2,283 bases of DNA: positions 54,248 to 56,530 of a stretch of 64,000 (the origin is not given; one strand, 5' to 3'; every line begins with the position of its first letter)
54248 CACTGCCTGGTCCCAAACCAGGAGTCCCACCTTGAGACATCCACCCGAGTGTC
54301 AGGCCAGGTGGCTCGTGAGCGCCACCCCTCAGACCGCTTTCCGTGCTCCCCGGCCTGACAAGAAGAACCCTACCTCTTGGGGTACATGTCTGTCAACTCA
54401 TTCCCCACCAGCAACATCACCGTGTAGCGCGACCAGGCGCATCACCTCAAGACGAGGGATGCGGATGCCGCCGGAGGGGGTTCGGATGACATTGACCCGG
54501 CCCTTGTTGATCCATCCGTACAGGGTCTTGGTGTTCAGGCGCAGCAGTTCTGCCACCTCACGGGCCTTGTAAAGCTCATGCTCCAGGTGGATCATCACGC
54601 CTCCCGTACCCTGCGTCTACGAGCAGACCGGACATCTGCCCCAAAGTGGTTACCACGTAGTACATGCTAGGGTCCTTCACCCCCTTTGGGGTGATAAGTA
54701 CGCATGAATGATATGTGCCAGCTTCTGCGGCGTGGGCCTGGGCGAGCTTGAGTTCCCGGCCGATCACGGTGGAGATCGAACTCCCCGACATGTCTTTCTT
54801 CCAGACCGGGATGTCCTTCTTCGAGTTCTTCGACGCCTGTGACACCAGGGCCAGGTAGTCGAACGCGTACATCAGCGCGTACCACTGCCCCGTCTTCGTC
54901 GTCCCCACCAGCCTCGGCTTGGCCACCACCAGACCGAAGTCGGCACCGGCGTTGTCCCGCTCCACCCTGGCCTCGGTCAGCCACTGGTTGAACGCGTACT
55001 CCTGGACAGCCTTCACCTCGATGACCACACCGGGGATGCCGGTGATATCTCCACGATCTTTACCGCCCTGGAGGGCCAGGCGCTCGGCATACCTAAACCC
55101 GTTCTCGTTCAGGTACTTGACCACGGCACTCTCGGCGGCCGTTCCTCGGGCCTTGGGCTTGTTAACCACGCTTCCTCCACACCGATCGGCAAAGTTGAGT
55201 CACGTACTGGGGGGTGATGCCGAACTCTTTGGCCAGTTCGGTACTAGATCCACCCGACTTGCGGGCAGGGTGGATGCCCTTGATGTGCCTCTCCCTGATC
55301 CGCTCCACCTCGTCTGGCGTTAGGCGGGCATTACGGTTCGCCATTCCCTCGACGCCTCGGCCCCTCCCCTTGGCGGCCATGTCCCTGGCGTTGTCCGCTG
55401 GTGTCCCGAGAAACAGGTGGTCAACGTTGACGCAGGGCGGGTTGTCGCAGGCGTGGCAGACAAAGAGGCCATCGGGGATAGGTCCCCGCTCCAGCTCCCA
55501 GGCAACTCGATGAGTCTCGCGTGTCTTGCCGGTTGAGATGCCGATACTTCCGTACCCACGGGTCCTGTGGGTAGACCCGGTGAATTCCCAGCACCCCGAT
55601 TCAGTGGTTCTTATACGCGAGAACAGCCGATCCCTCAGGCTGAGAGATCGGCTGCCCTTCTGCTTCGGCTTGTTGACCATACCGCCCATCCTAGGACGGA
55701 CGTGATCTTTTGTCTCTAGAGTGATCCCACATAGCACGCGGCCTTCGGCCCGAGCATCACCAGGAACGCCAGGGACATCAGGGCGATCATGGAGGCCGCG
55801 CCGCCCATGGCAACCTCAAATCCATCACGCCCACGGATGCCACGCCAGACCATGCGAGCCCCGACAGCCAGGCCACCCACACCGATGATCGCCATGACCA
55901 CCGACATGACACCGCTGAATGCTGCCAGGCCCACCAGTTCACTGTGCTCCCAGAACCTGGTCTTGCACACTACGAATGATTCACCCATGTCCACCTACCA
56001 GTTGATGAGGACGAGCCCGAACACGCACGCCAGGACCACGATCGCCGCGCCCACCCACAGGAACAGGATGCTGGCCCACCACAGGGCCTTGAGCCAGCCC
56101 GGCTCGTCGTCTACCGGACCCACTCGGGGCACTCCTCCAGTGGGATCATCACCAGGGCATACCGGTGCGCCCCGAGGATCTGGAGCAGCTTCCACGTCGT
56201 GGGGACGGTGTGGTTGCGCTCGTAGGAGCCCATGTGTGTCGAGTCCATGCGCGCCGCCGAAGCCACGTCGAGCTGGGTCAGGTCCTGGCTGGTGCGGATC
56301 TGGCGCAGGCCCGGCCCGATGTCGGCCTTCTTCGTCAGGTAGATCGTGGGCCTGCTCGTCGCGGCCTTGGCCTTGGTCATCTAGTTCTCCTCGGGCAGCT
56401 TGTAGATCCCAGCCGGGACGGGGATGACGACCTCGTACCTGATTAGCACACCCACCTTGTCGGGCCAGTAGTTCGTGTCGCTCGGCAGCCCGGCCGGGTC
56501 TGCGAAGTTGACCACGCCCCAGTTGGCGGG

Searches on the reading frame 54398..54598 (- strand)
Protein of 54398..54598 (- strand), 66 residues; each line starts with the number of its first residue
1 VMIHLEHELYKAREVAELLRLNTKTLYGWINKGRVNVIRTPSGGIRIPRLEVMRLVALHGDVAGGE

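Call 51: search_protein_families(library=pfam, max_evalue=1, proteins=[window:54398-54598:-])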
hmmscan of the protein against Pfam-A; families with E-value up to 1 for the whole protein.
window:54398-54598:- (66 aa): 7 families
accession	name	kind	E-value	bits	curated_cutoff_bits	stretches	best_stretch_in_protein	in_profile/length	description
PF12728.13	HTH_17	-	1.6e-08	35.1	27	1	9-55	1-46/51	Helix-turn-helix domain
PF00376.29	MerR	-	0.00031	20.9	28.2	1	13-43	3-34/38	MerR family regulatory protein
PF13384.12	HTH_23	-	0.011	16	24.6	1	3-31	11-39/50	Homeodomain-like domain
PF13518.12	HTH_28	-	0.017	15.7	25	1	11-32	14-35/52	Helix-turn-helix domain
PF13411.12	MerR_1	-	0.017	15.7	21.6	1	10-46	1-36/69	MerR HTH family regulatory protein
PF06056.18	Terminase_5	-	0.071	13.5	20.3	1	10-33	14-37/58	Putative ATPase subunit of terminase (gpP-like)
PF13022.12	HTH_Tnp_1_2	-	0.17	12.4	27.9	1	5-32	22-49/122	Helix-turn-helix of insertion element transposase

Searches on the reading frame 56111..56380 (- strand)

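Call 51: search_protein_families(library=pfam, max_evalue=1, proteins=[window:56111-56380:-])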
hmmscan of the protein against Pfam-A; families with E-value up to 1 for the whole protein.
window:56111-56380:- (89 aa): 3 families
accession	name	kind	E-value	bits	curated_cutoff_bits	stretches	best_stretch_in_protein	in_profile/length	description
PF13560.12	HTH_31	-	0.0025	18.6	27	1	22-69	3-51/64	Helix-turn-helix domain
PF01381.28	HTH_3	-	0.0056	17.1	23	1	25-66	1-42/55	Helix-turn-helix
PF12844.13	HTH_19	-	0.2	12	30.2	1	25-69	4-48/64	Helix-turn-helix domain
